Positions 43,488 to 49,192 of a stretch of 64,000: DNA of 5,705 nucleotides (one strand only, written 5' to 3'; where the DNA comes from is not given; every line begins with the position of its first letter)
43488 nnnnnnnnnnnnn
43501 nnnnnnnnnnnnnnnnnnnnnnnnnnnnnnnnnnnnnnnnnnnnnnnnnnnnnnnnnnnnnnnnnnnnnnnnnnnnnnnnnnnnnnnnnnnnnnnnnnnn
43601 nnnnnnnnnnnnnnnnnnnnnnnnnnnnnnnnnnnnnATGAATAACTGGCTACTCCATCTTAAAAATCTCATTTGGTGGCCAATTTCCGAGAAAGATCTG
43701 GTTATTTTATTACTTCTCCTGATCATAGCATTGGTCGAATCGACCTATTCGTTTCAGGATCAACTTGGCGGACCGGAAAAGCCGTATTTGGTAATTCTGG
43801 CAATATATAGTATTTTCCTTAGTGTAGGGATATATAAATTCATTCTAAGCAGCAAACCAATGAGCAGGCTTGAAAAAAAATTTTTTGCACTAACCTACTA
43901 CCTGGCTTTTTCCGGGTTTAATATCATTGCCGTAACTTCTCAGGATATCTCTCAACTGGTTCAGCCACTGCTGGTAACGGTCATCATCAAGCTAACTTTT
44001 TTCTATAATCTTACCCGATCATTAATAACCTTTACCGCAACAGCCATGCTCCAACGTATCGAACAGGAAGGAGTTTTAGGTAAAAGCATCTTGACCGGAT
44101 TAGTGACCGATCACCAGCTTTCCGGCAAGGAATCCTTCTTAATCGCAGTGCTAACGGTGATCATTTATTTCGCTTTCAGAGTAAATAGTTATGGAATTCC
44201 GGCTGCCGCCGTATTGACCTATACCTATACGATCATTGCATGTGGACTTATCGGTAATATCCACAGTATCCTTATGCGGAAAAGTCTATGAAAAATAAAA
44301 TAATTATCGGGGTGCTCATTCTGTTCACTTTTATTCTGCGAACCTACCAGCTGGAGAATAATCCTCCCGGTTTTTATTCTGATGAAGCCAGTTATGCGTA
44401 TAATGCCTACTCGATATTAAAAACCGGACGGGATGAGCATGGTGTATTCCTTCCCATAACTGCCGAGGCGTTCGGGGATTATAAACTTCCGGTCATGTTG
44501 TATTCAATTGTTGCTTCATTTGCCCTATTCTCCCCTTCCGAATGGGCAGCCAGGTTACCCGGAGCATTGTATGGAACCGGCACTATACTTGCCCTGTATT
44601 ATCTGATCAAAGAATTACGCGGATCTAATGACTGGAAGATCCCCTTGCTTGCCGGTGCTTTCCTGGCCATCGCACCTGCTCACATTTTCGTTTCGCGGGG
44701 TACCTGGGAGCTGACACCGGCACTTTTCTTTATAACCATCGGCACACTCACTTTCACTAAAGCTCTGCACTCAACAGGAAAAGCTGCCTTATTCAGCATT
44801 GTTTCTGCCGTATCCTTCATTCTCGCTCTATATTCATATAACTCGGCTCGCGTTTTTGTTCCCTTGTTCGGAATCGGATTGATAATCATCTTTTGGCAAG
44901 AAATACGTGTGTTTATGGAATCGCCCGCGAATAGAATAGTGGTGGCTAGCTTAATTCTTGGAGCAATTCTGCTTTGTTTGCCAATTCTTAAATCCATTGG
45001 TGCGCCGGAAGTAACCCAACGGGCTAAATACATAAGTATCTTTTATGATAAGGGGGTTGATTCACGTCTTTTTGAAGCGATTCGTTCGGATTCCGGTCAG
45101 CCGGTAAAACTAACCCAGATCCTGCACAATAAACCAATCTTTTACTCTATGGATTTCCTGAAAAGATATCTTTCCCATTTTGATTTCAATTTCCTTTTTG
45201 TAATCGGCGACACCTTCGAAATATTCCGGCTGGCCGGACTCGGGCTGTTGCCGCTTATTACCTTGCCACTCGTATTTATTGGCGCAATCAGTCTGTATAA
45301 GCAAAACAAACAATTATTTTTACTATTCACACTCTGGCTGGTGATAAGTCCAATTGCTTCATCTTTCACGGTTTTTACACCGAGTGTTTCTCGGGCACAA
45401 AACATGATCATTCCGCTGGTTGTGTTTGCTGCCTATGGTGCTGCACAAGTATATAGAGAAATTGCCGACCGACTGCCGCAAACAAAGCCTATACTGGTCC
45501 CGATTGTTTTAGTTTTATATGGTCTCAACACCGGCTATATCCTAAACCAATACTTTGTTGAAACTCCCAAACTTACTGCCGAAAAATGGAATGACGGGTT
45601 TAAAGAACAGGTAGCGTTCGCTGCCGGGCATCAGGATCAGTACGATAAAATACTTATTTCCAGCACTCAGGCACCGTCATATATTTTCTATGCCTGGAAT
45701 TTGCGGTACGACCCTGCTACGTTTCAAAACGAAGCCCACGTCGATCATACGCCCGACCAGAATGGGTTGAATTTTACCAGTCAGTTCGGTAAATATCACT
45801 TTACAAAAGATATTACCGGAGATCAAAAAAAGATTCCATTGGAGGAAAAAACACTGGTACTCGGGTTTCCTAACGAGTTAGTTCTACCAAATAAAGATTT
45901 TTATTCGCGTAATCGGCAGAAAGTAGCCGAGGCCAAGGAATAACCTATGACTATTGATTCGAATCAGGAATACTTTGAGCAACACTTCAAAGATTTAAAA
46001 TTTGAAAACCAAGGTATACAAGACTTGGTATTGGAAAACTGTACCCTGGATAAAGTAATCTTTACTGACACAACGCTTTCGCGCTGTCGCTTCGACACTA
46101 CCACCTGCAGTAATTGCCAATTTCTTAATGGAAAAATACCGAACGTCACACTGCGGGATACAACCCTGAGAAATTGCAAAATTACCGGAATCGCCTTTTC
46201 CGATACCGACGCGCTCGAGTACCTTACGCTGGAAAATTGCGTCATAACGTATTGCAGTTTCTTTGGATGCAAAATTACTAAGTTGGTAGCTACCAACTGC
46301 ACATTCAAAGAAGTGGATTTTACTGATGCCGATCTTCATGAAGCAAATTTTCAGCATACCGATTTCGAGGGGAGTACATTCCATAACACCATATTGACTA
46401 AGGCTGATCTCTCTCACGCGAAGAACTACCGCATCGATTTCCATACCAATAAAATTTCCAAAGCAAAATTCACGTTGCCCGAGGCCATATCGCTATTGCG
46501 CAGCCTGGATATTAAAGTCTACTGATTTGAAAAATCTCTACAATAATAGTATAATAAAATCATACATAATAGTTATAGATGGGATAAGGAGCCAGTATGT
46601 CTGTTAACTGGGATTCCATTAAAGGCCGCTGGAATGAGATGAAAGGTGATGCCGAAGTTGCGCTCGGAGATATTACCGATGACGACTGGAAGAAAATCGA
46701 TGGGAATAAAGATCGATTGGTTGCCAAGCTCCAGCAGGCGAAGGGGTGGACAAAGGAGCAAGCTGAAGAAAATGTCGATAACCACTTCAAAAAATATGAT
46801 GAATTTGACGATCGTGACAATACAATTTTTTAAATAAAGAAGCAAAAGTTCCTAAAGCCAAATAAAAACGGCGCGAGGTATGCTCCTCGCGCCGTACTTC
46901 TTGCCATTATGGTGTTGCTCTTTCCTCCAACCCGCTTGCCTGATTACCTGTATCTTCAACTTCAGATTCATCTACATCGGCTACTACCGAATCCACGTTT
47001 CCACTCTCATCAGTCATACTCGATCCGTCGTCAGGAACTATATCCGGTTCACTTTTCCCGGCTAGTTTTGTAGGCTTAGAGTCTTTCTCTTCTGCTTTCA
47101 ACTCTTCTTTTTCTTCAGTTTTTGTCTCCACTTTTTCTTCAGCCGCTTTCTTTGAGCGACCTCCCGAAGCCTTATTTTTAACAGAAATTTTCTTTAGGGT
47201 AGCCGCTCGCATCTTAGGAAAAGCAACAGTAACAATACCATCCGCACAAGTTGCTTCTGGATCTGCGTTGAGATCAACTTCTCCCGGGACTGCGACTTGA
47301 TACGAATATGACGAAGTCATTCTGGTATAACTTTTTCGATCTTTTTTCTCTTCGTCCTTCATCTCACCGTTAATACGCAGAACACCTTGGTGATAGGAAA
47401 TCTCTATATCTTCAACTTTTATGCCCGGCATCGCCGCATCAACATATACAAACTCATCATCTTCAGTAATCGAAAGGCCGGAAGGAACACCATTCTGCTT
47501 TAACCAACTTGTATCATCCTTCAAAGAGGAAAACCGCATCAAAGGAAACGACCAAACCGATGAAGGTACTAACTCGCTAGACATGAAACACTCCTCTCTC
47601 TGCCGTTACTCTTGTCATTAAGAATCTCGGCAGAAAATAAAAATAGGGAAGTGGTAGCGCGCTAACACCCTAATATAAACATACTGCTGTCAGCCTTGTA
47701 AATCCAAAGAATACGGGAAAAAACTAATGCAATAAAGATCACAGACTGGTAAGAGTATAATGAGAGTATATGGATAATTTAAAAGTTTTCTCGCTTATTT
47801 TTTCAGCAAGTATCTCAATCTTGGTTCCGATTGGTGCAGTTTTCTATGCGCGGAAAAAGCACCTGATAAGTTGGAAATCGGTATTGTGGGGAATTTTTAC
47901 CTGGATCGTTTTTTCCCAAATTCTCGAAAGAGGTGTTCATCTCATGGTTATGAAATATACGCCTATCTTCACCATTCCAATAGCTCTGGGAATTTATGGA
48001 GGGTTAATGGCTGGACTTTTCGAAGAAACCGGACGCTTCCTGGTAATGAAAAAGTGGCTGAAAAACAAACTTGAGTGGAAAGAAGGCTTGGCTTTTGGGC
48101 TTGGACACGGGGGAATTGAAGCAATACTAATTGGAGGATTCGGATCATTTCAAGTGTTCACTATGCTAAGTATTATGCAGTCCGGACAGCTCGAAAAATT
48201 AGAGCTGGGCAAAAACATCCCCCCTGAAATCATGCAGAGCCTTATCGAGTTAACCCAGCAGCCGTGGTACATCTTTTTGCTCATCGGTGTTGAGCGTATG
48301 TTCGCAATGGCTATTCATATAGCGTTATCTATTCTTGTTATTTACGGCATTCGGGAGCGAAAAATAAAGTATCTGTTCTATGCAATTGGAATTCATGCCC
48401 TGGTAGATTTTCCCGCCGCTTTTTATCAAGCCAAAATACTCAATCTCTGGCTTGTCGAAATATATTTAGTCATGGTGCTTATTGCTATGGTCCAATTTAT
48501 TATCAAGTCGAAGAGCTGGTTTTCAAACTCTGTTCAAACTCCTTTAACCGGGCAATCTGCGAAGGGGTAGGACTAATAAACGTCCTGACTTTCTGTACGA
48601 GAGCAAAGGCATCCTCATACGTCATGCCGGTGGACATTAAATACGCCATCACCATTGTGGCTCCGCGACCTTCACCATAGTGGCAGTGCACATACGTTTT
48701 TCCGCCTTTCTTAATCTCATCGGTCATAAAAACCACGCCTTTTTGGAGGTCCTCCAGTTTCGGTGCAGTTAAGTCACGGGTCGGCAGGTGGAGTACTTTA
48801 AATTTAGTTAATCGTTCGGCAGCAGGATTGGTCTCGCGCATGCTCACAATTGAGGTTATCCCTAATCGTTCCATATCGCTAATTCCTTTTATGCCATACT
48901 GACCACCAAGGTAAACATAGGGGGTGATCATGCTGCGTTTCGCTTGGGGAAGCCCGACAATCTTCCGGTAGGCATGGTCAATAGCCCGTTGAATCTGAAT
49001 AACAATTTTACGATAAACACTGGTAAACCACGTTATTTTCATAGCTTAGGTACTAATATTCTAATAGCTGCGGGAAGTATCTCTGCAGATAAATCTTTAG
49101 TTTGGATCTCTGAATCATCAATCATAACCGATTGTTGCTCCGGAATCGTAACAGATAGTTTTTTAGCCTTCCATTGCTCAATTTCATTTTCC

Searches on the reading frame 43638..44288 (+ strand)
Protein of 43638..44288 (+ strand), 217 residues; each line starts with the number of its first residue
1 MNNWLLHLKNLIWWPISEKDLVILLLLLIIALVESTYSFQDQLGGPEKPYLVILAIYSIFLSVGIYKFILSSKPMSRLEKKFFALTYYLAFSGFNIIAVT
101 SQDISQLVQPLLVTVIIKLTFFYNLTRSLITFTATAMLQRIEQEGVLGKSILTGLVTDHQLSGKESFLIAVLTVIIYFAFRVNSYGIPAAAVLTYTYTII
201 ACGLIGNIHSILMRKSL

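Call 6: search_protein_families(library=pfam, proteins=[window:43638-44288:+], max_evalue=0.01)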
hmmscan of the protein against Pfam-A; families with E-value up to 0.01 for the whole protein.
window:43638-44288:+ (217 aa): 0 families

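Call 16: search_protein_families(library=ncbifam, proteins=[window:43638-44288:+], max_evalue=0.1)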
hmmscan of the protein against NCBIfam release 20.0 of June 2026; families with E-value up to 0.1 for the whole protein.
window:43638-44288:+ (217 aa): 0 families

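Call 35: search_protein_families(library=ncbifam, proteins=[window:43638-44288:+], max_evalue=10)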
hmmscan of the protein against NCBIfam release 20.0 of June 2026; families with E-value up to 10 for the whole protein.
window:43638-44288:+ (217 aa): 1 family
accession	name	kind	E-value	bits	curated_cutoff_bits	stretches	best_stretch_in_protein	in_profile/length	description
TIGR03025.1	EPS_sugtrans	subfamily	3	7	295.55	1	20-134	3-115/445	exopolysaccharide biosynthesis polyprenyl glycosylphosphotransferase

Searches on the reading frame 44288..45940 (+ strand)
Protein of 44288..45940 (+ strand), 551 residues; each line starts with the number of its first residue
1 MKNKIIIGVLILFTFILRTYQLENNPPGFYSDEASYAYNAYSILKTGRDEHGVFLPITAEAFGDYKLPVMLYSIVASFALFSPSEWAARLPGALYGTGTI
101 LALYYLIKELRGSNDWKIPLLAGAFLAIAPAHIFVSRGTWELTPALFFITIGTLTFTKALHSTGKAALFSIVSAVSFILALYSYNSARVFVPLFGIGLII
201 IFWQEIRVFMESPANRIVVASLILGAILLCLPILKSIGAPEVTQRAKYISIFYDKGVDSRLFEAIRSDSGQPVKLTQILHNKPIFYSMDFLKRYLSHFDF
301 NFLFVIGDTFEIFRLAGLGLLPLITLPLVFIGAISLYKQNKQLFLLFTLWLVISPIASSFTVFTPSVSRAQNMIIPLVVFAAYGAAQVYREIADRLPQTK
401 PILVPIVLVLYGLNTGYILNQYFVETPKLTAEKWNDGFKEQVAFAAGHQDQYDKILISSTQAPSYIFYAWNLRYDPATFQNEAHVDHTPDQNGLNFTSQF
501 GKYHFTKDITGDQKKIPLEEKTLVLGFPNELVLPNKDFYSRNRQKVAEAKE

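Call 6: search_protein_families(library=pfam, proteins=[window:44288-45940:+], max_evalue=0.01)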
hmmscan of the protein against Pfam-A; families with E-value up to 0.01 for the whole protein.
window:44288-45940:+ (551 aa): 1 family
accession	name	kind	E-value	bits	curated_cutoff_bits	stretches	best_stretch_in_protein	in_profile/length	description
PF13231.12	PMT_2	-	3.5e-05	24.5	26.1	1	68-229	4-153/160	Dolichyl-phosphate-mannose-protein mannosyltransferase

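Call 16: search_protein_families(library=ncbifam, proteins=[window:44288-45940:+], max_evalue=0.1)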
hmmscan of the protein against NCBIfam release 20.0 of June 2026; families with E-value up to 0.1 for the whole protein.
window:44288-45940:+ (551 aa): 1 family
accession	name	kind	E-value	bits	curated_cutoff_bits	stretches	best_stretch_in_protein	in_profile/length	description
TIGR03663.1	TIGR03663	subfamily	3.9e-12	45.9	126.25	1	5-410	2-364/435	flippase activity-associated protein Agl23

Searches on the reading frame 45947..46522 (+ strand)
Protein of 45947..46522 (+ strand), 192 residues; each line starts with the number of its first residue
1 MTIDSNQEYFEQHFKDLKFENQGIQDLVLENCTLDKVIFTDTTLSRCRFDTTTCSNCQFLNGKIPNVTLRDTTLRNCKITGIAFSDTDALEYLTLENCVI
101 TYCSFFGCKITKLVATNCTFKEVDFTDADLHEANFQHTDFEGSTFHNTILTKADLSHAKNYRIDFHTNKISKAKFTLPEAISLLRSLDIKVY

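Call 6: search_protein_families(library=pfam, proteins=[window:45947-46522:+], max_evalue=0.01)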
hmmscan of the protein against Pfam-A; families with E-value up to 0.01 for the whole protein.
window:45947-46522:+ (192 aa): 5 families
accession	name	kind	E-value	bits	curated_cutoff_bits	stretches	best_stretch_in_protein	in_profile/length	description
PF13599.13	Pentapeptide_4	-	2e-20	73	38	3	116-175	4-63/78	Pentapeptide repeat region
PF00805.28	Pentapeptide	-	4.7e-17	61.7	20.2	2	128-159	1-32/40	Pentapeptide repeats (8 copies)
PF13576.12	Pentapeptide_3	-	1.5e-16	60.8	27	2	116-158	2-47/48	Pentapeptide repeats (9 copies)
PF23894.2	LD_SV2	-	5.9e-11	43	29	2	3-63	21-81/92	SV2A/B/C luminal domain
PF13229.12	Beta_helix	-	5.3e-07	29.8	25.9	2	42-120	54-129/158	Right handed beta helix region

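Call 16: search_protein_families(library=ncbifam, proteins=[window:45947-46522:+], max_evalue=0.1)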
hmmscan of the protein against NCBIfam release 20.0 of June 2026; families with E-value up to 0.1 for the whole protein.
window:45947-46522:+ (192 aa): 19 families
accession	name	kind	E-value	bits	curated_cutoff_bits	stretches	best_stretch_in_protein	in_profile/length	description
NF051894.1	anti_phage_HalA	equivalog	6.8e-11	42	250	2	12-88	51-128/338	anti-phage Hailong system effector protein HalA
NF047416.1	penta_HetL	equivalog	1.5e-09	37.6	260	1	18-171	14-176/218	heterocyst differentiation pentapeptide repeat protein HetL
NF000349.1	mfpA_AE000516.2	equivalog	3.7e-09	36.7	360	1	12-182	2-171/183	pentapeptide repeat protein MfpA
NF033086.2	penta_rpt_Qnr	equivalog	1.5e-07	31.3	240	2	90-176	12-94/211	Qnr family pentapeptide repeat protein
NF000139.2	penta_rpt_QnrD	exception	1.3e-06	28.5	425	2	9-137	5-128/214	QnrD family quinolone resistance pentapeptide repeat protein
NF012152.0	penta_rpt_QnrC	exception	2.7e-06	27.5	500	1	98-176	21-100/221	QnrC family quinolone resistance pentapeptide repeat protein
NF000421.1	penta_rpt_QnrVC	exception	5.6e-06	26.4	460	2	83-177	12-101/218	QnrVC family quinolone resistance pentapeptide repeat protein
NF052603.1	penta_Alr5209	equivalog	6.6e-06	26.2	125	1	122-174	12-64/113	Alr5209 family pentapeptide repeat protein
TIGR01299.1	synapt_SV2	subfamily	1.5e-05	23.1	637.3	1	3-90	505-593/742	synaptic vesicle protein SV2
NF000071.4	penta_rpt_QnrA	exception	2.4e-05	24.2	450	1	99-176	22-100/218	QnrA family quinolone resistance pentapeptide repeat protein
NF000056.3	penta_rpt_QnrS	exception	2.7e-05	24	460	2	90-176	18-100/218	QnrS family quinolone resistance pentapeptide repeat protein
NF033375.2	penta_rpt_QnrE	exception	4.2e-05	23.6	480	1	18-147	14-138/214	QnrE family quinolone resistance pentapeptide repeat protein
NF012151.0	penta_rpt_QnrAS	exception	6.1e-05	23.2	490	2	62-165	26-129/218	QnrAS family quinolone resistance pentapeptide repeat protein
NF011904.1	PRK15377.1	subfamily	0.00022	19.7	500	1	65-155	22-114/606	type III secretion system effector HECT-type E3 ubiquitin transferase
NF038182.1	penta_rpt_SmQnr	exception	0.00042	20.2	460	1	18-159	15-151/215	SmQnr family pentapeptide repeat protein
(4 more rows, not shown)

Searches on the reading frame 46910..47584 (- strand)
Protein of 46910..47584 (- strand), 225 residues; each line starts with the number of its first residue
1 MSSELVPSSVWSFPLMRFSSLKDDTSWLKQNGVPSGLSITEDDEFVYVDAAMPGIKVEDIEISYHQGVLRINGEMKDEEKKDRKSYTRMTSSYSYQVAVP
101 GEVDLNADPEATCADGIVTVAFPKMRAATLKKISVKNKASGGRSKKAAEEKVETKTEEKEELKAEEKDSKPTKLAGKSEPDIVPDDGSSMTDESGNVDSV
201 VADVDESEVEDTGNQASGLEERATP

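Call 6: search_protein_families(library=pfam, proteins=[window:46910-47584:-], max_evalue=0.01)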
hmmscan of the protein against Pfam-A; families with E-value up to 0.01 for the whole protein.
window:46910-47584:- (225 aa): 1 family
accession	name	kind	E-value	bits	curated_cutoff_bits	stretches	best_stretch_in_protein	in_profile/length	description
PF00011.27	HSP20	-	1.3e-12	48.1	20.8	1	40-135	3-101/102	Hsp20/alpha crystallin family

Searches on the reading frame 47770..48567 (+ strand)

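Call 6: search_protein_families(library=pfam, proteins=[window:47770-48567:+], max_evalue=0.01)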
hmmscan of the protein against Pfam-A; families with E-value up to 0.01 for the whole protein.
window:47770-48567:+ (266 aa): 2 families
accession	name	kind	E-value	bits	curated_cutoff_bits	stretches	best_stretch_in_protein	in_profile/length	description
PF10086.14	YhfC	-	2.4e-63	214.1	24.2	1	15-233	1-222/222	YhfC intramembrane metalloprotease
PF06105.17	Aph-1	-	0.0036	17.1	25.6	1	163-245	141-223/231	Aph-1 protein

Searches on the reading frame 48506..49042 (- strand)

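Call 7: search_protein_families(library=pfam, proteins=[window:48506-49042:-], max_evalue=0.01)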
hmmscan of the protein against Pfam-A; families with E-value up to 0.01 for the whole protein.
window:48506-49042:- (179 aa): 6 families
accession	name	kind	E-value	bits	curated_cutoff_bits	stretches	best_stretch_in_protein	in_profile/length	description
PF00782.25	DSPc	-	5.4e-21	75.2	33.5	1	43-171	1-132/133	Dual specificity phosphatase, catalytic domain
PF22785.1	Tc-R-P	-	3.6e-11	44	27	1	60-139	22-105/106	Polymorphic toxin system, DSP-PTPase phosphatase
PF22784.1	PTP-SAK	-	1.7e-10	41.6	27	1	56-145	26-119/153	Swiss Army Knife protein, DSP-PTPase phosphatase domain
PF22741.1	PTP-NADK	-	1.1e-09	38.4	27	1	43-148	30-144/163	DSP-PTPase phosphatase fused to NAD+ Kinase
PF00102.32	Y_phosphatase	-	0.0029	17.7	20.9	1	111-166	167-222/234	Protein-tyrosine phosphatase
PF14566.11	PTPlike_phytase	-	0.005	17.4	27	1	83-136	104-157/158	Inositol hexakisphosphate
